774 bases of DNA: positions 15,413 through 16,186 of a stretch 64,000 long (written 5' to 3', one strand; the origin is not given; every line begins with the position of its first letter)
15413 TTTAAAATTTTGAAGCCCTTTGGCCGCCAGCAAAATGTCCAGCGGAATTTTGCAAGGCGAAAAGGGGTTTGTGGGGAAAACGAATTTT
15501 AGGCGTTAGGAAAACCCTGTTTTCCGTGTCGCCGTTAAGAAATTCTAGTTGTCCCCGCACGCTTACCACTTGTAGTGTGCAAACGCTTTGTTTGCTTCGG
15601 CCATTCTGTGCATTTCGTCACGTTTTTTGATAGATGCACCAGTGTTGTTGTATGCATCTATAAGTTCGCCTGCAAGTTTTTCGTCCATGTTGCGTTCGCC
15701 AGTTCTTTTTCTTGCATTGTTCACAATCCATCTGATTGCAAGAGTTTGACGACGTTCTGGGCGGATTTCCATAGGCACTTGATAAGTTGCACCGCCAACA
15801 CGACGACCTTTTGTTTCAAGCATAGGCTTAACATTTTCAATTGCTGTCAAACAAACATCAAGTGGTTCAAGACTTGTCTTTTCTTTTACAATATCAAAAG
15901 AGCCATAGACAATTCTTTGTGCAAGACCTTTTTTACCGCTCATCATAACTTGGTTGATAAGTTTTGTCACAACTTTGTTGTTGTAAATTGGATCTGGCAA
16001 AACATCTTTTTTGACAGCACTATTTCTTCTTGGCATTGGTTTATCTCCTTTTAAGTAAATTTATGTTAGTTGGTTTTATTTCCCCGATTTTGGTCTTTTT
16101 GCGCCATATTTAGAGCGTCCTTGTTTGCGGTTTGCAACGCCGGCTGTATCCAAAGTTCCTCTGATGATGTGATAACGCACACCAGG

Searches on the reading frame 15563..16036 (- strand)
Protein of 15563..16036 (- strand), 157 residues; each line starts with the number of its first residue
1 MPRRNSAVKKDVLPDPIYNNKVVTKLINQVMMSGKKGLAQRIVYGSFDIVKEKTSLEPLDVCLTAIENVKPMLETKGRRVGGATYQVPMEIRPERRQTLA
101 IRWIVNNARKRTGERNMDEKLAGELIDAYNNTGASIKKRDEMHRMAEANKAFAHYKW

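Call 13: find_encoding_contigs(protein=window:15563-16036:-, flank=3000, max_places=10)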
Protein window:15563-16036:- (157 aa): 4 contigs read that carry it; 4 places shown.
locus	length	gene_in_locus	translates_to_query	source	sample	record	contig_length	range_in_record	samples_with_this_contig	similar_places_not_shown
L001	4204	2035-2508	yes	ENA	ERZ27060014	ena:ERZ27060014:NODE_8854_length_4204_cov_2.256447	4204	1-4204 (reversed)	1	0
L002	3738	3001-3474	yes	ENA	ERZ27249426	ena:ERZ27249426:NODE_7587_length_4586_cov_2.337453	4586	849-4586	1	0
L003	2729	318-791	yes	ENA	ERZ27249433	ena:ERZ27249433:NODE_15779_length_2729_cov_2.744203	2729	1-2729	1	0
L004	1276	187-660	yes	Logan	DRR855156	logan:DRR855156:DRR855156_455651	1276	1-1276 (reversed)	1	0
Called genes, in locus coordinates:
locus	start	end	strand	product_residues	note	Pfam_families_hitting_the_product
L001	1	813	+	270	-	?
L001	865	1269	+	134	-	-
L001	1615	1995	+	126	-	PF00164:Ribosom_S12_S23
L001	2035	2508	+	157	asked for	PF00177:Ribosomal_S7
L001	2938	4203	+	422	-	?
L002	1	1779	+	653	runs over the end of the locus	PF22745:Nlig-Ia, PF01653:DNA_ligase_aden, PF03120:OB_DNA_ligase, PF14520:HHH_5 (faint), PF12826:HHH_2, PF00533:BRCT, PF12738:PTCB-BRCT, PF16589:BRCT_2 (weak)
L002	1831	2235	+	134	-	-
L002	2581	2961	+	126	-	PF00164:Ribosom_S12_S23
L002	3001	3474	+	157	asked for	PF00177:Ribosomal_S7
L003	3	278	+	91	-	?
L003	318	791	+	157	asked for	PF00177:Ribosomal_S7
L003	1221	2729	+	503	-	?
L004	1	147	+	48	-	?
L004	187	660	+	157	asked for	PF00177:Ribosomal_S7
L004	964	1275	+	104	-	?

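Call 54: find_homologous_proteins(query=window:15563-16036:-, max_evalue=1e-60)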
Query window:15563-16036:- (157 aa): 3360 proteins with E <= 1e-60 among 8000 candidates; the best 120 are listed.
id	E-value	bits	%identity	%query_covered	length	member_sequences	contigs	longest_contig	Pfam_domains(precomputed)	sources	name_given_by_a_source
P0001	3.8e-96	337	97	100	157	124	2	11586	PF00177.28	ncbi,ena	-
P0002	4.1e-96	337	97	100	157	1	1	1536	PF00177.28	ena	-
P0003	9.0e-96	336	97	100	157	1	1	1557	PF00177.28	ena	-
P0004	6.0e-95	333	95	100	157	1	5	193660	PF00177.28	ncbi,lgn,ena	-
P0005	1.2e-94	332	96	100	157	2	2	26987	PF00177.28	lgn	-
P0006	1.4e-94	332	96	100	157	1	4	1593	PF00177.28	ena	-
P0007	1.6e-94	332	94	100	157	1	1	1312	PF00177.28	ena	-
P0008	1.7e-94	332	96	100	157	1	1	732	PF00177.28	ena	-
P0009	2.4e-94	331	96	100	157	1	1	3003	PF00177.28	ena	-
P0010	3.5e-94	331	96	100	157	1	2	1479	PF00177.28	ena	-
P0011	6.6e-94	330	96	100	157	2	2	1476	PF00177.28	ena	-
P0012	8.2e-94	329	95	100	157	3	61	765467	PF00177.28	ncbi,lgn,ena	-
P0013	1.5e-93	328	96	100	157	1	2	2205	PF00177.28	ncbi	-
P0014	1.7e-93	328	94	100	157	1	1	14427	PF00177.28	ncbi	-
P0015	2.2e-93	328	94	100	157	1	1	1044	PF00177.28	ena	-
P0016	2.4e-93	328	95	100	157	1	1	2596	PF00177.28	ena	-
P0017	2.6e-93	328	94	100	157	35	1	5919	PF00177.28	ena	-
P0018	4.7e-93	327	94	100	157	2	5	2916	PF00177.28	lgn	-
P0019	5.8e-93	327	96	100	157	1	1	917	PF00177.28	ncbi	-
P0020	1.5e-92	325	94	99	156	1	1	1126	PF00177.28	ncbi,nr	ncbi:MAG: 30S ribosomal protein S7, partial [Clostridia bacterium]|nr:30S ribosomal protein S7 [Clos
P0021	2.9e-92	324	94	100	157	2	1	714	PF00177.28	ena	-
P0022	3.2e-92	324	94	100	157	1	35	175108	PF00177.28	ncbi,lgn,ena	-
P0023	3.9e-92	324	94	100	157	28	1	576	PF00177.28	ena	-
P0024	8.0e-92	323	92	100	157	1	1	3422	PF00177.28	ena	-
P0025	8.2e-92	323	93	100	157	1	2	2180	PF00177.28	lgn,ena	-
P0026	9.4e-92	323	92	100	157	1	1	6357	PF00177.28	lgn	-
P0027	1.1e-91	322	92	100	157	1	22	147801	PF00177.28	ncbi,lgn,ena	-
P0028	1.2e-91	322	93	100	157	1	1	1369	PF00177.28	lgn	-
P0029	1.4e-91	322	92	100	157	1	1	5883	PF00177.28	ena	-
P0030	1.5e-91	322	92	100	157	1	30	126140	PF00177.28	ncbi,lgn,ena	-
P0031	1.5e-91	322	93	100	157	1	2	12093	PF00177.28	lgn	-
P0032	1.6e-91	322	94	100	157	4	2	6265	PF00177.28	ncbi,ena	-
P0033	1.6e-91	322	93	100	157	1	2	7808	PF00177.28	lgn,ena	-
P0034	2.0e-91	322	92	100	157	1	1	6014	PF00177.28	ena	-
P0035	2.2e-91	321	92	100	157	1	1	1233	PF00177.28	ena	-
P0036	2.4e-91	321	93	100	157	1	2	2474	PF00177.28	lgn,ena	-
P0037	3.1e-91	321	93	100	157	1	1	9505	PF00177.28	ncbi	-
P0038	3.2e-91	321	93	100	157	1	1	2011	PF00177.28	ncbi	-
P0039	4.7e-91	320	92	100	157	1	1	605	PF00177.28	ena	-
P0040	6.5e-91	320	94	100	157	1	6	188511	PF00177.28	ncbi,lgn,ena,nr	ncbi:MAG: 30S ribosomal protein S7 [Clostridia bacterium]|nr:30S ribosomal protein S7 [Clostridia ba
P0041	7.2e-91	320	92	100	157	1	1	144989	PF00177.28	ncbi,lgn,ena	-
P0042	7.4e-91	320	92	100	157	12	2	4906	PF00177.28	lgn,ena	-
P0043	1.1e-90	319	92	100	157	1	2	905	PF00177.28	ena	-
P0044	1.3e-90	319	92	100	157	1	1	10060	PF00177.28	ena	-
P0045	1.7e-90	319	92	100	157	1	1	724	PF00177.28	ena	-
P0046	2.0e-90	318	92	100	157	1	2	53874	PF00177.28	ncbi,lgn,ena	-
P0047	2.2e-90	318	92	100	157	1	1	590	PF00177.28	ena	-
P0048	2.7e-90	318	92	100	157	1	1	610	PF00177.28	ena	-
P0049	2.9e-90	318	92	100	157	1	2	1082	PF00177.28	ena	-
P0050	3.3e-90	318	93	100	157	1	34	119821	PF00177.28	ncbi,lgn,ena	-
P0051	4.3e-90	317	92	100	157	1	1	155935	PF00177.28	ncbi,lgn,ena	-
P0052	5.9e-90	317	92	100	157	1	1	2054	PF00177.28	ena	-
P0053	6.3e-90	317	92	100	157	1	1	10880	PF00177.28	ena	-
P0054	6.6e-90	317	91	100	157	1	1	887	PF00177.28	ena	-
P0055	1.1e-89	316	91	100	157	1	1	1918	PF00177.28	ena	-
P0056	1.1e-89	316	92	100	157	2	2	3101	PF00177.28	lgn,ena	-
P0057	1.3e-89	316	92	100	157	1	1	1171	PF00177.28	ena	-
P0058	1.8e-89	315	91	100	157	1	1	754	PF00177.28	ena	-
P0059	2.1e-89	315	92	100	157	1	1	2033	PF00177.28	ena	-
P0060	3.0e-89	315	92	100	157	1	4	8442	PF00177.28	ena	-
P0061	3.7e-89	314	90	100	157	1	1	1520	PF00177.28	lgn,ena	-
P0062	3.8e-89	314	91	100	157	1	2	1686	PF00177.28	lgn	-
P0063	4.1e-89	314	90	100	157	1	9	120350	PF00177.28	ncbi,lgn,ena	-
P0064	4.3e-89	314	94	100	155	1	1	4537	PF00177.28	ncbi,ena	-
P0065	6.0e-89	314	91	100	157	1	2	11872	PF00177.28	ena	-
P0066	7.8e-89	313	91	100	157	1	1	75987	PF00177.28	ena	-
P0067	1.1e-88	313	90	100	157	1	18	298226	PF00177.28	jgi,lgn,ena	-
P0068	1.9e-88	312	90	100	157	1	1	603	PF00177.28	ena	-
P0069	4.9e-88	311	89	100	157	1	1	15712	PF00177.28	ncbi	-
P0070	7.3e-88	310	90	100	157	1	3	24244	PF00177.28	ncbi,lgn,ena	-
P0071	1.8e-86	305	89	100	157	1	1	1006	PF00177.28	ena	-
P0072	3.0e-86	305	88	100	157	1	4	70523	PF00177.28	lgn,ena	-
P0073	3.8e-86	304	88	100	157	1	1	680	PF00177.28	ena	-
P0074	5.7e-86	304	87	100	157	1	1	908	PF00177.28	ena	-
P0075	6.9e-86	304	87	100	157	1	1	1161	PF00177.28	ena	-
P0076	2.2e-85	302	88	100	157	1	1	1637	PF00177.28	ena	-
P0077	6.0e-85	301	87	100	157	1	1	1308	PF00177.28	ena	-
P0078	7.7e-85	300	87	100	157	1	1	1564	PF00177.28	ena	-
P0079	6.0e-84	297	87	100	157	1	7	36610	PF00177.28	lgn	-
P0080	1.0e-83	297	85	100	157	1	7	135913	PF00177.28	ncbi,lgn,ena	-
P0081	1.4e-83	296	84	100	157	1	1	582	PF00177.28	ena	-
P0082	2.0e-83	296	85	100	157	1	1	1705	PF00177.28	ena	-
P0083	2.2e-83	296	86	100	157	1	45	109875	PF00177.28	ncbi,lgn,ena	-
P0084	2.9e-83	295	85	100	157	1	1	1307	PF00177.28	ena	-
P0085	3.8e-83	295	85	100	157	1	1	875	PF00177.28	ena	-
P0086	5.3e-83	294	85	100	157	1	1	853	PF00177.28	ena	-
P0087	5.7e-83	294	85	100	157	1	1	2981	PF00177.28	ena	-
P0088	7.1e-83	294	85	100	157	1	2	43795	PF00177.28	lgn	-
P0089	7.8e-83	294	85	100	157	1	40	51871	PF00177.28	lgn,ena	-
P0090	1.1e-82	293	83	100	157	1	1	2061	PF00177.28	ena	-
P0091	1.1e-82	293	85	100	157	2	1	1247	PF00177.28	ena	-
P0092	1.1e-82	293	85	100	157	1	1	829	PF00177.28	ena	-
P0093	1.4e-82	293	84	100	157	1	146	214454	PF00177.28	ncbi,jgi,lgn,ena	-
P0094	1.5e-82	293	85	100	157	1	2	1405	PF00177.28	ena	-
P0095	2.0e-82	292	83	100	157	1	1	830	PF00177.28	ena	-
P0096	2.0e-82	292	85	100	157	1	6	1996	PF00177.28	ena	-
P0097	2.3e-82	292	83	100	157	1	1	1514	PF00177.28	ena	-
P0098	2.7e-82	292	83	100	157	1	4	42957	PF00177.28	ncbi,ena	-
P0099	2.7e-82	292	84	100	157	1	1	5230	PF00177.28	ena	-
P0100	2.8e-82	292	83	100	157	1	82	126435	PF00177.28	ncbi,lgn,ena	-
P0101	2.9e-82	292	84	100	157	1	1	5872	PF00177.28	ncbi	-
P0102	3.6e-82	292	84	100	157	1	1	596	PF00177.28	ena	-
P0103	3.7e-82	292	83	100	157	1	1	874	PF00177.28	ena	-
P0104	5.3e-82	291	83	100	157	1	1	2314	PF00177.28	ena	-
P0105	5.4e-82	291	83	100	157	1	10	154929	PF00177.28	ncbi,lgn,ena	-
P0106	7.3e-82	291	85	100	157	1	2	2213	PF00177.28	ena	-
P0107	7.3e-82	291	84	100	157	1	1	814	PF00177.28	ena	-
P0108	7.5e-82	291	85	100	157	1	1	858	PF00177.28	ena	-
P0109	7.6e-82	290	82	100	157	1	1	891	PF00177.28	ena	-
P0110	9.3e-82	290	83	100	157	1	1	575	PF00177.28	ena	-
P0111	9.5e-82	290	83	100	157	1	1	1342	PF00177.28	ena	-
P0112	9.6e-82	290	83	100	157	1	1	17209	PF00177.28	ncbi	-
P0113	9.9e-82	290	83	100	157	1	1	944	PF00177.28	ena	-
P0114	9.9e-82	290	83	100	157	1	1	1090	PF00177.28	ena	-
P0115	1.0e-81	290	82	100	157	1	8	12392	PF00177.28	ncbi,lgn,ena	-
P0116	1.0e-81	290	83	100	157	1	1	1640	PF00177.28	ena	-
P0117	1.0e-81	290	82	100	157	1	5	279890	PF00177.28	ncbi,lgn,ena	-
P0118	1.0e-81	290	82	100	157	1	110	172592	PF00177.28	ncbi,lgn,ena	-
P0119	1.0e-81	290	83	100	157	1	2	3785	PF00177.28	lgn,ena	-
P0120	1.1e-81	290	83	100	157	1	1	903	PF00177.28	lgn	-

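Call 55: find_encoding_contigs(protein=P0012, flank=10000, max_places=3)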
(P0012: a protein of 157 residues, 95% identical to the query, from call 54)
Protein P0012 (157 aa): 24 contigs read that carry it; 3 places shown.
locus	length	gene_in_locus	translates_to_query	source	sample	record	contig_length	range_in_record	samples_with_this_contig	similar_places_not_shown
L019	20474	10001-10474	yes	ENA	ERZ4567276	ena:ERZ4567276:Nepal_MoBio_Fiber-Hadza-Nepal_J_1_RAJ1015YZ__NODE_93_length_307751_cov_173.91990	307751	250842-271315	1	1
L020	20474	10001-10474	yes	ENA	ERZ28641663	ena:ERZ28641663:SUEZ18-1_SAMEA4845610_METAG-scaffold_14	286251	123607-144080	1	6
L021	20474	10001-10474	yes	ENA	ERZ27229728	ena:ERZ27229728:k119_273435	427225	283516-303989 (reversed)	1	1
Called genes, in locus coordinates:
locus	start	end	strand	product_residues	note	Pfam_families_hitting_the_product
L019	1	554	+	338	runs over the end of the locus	-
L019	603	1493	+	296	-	PF00890:FAD_binding_2, PF01266:DAO (weak), PF03486:HI0933_like (faint), PF07992:Pyr_redox_2, PF12831:FAD_oxidored, PF13450:NAD_binding_8 (weak), PF13738:Pyr_redox_3 (faint)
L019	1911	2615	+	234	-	PF20260:PUA_4, PF04452:Methyltrans_RNA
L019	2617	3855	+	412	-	PF00919:UPF0004, PF04055:Radical_SAM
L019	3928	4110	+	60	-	PF01165:Ribosomal_S21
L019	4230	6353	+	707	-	PF00580:UvrD-helicase, PF13086:AAA_11 (weak), PF13245:AAA_19, PF13604:AAA_30 (faint), PF01443:Viral_helicase1 (faint), PF13361:UvrD_C, PF13538:UvrD_C_2 (weak), PF21196:PcrA_UvrD_tudor (weak), +1 more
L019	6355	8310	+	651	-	PF22745:Nlig-Ia, PF01653:DNA_ligase_aden, PF03120:OB_DNA_ligase, PF12826:HHH_2, PF14520:HHH_5 (weak), PF00533:BRCT, PF12738:PTCB-BRCT (weak), PF16589:BRCT_2 (weak)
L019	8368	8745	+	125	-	-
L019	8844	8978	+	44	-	-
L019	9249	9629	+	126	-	PF00164:Ribosom_S12_S23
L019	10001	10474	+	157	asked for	PF00177:Ribosomal_S7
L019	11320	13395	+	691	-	PF00009:GTP_EFTU, PF03144:GTP_EFTU_D2, PF22042:EF-G_D2, PF14492:EFG_III, PF16658:RF3_C (weak), PF03764:EFG_IV, PF00679:EFG_C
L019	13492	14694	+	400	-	PF00009:GTP_EFTU, PF03144:GTP_EFTU_D2, PF03143:GTP_EFTU_D3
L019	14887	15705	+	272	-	PF22886:DUF7021, PF10020:DUF2262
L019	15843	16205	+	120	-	PF04472:SepF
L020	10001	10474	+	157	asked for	PF00177:Ribosomal_S7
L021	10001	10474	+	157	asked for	PF00177:Ribosomal_S7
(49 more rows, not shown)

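Call 56: find_encoding_contigs(protein=P0004, flank=10000, max_places=2)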
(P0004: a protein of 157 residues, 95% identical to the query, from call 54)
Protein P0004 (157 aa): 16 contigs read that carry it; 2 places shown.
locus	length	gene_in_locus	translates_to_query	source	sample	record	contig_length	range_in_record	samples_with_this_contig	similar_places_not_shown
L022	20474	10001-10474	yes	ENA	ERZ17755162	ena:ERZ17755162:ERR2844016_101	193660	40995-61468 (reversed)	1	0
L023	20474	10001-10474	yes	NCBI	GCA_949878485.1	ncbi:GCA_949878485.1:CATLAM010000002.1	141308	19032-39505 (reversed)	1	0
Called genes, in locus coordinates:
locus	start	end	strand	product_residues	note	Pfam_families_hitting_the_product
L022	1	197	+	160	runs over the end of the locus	PF21939:Gp10_C (weak)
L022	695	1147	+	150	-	-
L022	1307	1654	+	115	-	-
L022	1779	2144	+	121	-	PF21939:Gp10_C (weak)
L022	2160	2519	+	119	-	-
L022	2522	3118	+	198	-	-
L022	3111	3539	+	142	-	-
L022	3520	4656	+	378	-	-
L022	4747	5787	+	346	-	PF01527:HTH_Tnp_1 (weak), PF13565:HTH_32 (faint), PF00665:rve, PF13683:rve_3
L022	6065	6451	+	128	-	-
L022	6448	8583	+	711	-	PF04545:Sigma70_r4 (faint), PF08281:Sigma70_r4_2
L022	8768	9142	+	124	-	-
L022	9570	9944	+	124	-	PF00164:Ribosom_S12_S23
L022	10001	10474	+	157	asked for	PF00177:Ribosomal_S7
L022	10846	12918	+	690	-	PF00009:GTP_EFTU, PF03144:GTP_EFTU_D2, PF22042:EF-G_D2, PF14492:EFG_III, PF16658:RF3_C (weak), PF03764:EFG_IV, PF00679:EFG_C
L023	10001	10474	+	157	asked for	PF00177:Ribosomal_S7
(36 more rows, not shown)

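Call 57: find_encoding_contigs(protein=P0001, flank=10000, max_places=2)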
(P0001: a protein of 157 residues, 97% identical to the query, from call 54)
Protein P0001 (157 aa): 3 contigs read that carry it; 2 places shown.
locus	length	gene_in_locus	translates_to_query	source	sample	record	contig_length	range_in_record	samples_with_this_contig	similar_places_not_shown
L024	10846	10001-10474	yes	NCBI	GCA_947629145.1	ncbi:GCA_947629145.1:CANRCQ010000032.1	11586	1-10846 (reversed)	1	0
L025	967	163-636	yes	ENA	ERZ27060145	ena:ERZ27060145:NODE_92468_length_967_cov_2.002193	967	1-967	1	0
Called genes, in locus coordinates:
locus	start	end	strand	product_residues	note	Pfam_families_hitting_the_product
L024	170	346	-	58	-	PF05534:HicB (weak)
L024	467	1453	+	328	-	PF01168:Ala_racemase_N, PF00842:Ala_racemase_C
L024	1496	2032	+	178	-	PF03602:Cons_hypoth95, PF05175:MTS, PF06325:PrmA, PF01170:UPF0020 (faint), PF09445:Methyltransf_15 (weak), PF13649:Methyltransf_25, PF13847:Methyltransf_31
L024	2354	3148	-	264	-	-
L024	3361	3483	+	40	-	-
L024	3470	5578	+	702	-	PF00580:UvrD-helicase, PF13245:AAA_19, PF13604:AAA_30 (faint), PF01443:Viral_helicase1 (faint), PF13361:UvrD_C, PF13538:UvrD_C_2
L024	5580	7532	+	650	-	PF22745:Nlig-Ia, PF01653:DNA_ligase_aden, PF03120:OB_DNA_ligase, PF12826:HHH_2, PF14520:HHH_5, PF00533:BRCT, PF12738:PTCB-BRCT (weak), PF16589:BRCT_2 (weak)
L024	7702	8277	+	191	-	-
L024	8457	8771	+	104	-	-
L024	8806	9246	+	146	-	-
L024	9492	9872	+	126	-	PF00164:Ribosom_S12_S23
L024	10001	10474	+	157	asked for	PF00177:Ribosomal_S7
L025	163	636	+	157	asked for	PF00177:Ribosomal_S7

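Call 69: find_encoding_contigs(protein=P0040, flank=10000, max_places=2)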
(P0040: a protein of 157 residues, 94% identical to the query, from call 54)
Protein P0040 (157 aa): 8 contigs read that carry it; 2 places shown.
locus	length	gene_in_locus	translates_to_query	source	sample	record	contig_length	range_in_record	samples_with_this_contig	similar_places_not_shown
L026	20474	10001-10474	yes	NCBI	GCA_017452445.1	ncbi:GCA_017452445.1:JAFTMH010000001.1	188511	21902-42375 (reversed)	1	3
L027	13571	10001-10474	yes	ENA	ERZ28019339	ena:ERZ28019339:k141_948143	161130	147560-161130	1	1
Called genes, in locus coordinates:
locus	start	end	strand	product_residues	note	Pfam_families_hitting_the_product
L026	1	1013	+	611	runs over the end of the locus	PF00012:HSP70, PF06723:MreB_Mbl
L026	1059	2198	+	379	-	PF00226:DnaJ, PF01556:DnaJ_C, PF27659:CHP02642 (faint), PF00684:DnaJ_CXXCXGXG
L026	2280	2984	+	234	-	PF20260:PUA_4, PF04452:Methyltrans_RNA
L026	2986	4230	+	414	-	PF00919:UPF0004, PF04055:Radical_SAM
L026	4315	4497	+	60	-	PF01165:Ribosomal_S21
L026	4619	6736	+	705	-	PF00580:UvrD-helicase, PF13086:AAA_11 (weak), PF13245:AAA_19, PF13604:AAA_30 (faint), PF01443:Viral_helicase1 (faint), PF13361:UvrD_C, PF13538:UvrD_C_2, PF21196:PcrA_UvrD_tudor (weak)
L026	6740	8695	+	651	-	PF22745:Nlig-Ia, PF01653:DNA_ligase_aden, PF03120:OB_DNA_ligase, PF12826:HHH_2, PF14520:HHH_5 (weak), PF00533:BRCT, PF12738:PTCB-BRCT (weak), PF16589:BRCT_2 (weak)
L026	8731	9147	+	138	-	-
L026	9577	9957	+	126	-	PF00164:Ribosom_S12_S23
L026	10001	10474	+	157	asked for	PF00177:Ribosomal_S7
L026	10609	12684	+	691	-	PF00009:GTP_EFTU, PF01926:MMR_HSR1 (faint), PF03144:GTP_EFTU_D2, PF22042:EF-G_D2, PF14492:EFG_III, PF16658:RF3_C (weak), PF03764:EFG_IV, PF00679:EFG_C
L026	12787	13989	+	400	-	PF00009:GTP_EFTU, PF03144:GTP_EFTU_D2, PF03143:GTP_EFTU_D3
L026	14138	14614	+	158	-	-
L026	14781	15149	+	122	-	PF04472:SepF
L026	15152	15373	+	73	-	-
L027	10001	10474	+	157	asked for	PF00177:Ribosomal_S7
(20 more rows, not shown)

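Call 70: find_encoding_contigs(protein=P0022, flank=10000, max_places=2)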
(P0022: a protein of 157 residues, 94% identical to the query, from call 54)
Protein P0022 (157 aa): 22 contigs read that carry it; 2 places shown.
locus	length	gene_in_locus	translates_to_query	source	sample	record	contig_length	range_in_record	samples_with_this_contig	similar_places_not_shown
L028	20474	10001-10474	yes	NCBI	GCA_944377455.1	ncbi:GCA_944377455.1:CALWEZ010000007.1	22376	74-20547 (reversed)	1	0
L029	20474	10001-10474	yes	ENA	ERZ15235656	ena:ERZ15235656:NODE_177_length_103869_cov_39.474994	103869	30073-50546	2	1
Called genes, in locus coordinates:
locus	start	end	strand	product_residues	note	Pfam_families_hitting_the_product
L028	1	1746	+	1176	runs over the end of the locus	PF04997:RNA_pol_Rpb1_1, PF00623:RNA_pol_Rpb1_2, PF04983:RNA_pol_Rpb1_3, PF05000:RNA_pol_Rpb1_4 (weak), PF04998:RNA_pol_Rpb1_5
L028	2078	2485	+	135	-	-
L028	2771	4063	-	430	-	PF02403:Seryl_tRNA_N, PF00587:tRNA-synt_2b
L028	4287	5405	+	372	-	PF11104:PilM_2 (faint), PF02491:SHS2_FTSA, PF14450:FtsA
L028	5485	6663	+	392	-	PF00091:Tubulin, PF12327:FtsZ_C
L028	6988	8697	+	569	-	PF13230:GATase_4 (weak), PF13522:GATase_6, PF13537:GATase_7, PF01380:SIS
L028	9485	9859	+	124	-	PF00164:Ribosom_S12_S23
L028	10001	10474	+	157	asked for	PF00177:Ribosomal_S7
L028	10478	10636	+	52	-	-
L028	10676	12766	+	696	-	PF00009:GTP_EFTU, PF22042:EF-G_D2, PF03144:GTP_EFTU_D2, PF14492:EFG_III, PF16658:RF3_C (weak), PF03764:EFG_IV, PF00679:EFG_C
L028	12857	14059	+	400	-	PF00009:GTP_EFTU, PF03144:GTP_EFTU_D2, PF03143:GTP_EFTU_D3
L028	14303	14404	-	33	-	-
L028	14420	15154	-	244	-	-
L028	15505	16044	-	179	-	-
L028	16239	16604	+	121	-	PF04472:SepF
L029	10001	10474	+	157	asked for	PF00177:Ribosomal_S7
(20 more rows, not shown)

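Call 71: find_encoding_contigs(protein=P0005, flank=10000, max_places=2)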
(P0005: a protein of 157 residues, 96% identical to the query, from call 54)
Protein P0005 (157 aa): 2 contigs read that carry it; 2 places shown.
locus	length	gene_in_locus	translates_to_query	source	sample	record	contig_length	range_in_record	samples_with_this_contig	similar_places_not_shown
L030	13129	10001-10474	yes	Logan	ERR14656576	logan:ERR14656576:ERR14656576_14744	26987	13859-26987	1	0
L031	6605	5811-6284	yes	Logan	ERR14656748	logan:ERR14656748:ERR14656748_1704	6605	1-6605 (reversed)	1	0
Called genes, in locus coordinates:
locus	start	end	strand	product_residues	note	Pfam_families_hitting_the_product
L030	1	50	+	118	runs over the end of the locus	-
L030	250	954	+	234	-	PF20260:PUA_4, PF04452:Methyltrans_RNA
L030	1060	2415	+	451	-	PF00919:UPF0004, PF04055:Radical_SAM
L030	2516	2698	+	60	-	PF01165:Ribosomal_S21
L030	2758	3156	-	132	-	-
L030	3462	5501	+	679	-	PF00580:UvrD-helicase, PF01443:Viral_helicase1 (faint), PF13245:AAA_19, PF13361:UvrD_C, PF13538:UvrD_C_2, PF21196:PcrA_UvrD_tudor (weak)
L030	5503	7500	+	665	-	PF22745:Nlig-Ia, PF01653:DNA_ligase_aden, PF03120:OB_DNA_ligase, PF14520:HHH_5 (faint), PF12826:HHH_2, PF00533:BRCT, PF12738:PTCB-BRCT (weak), PF16589:BRCT_2 (weak)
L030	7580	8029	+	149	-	-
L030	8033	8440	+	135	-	-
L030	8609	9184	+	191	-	-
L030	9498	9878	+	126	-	PF00164:Ribosom_S12_S23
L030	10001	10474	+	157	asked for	PF00177:Ribosomal_S7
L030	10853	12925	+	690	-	PF00009:GTP_EFTU, PF01926:MMR_HSR1 (faint), PF03144:GTP_EFTU_D2, PF22042:EF-G_D2, PF14492:EFG_III, PF16658:RF3_C (weak), PF03764:EFG_IV, PF00679:EFG_C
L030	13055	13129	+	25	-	?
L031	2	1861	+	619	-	?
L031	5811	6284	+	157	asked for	PF00177:Ribosomal_S7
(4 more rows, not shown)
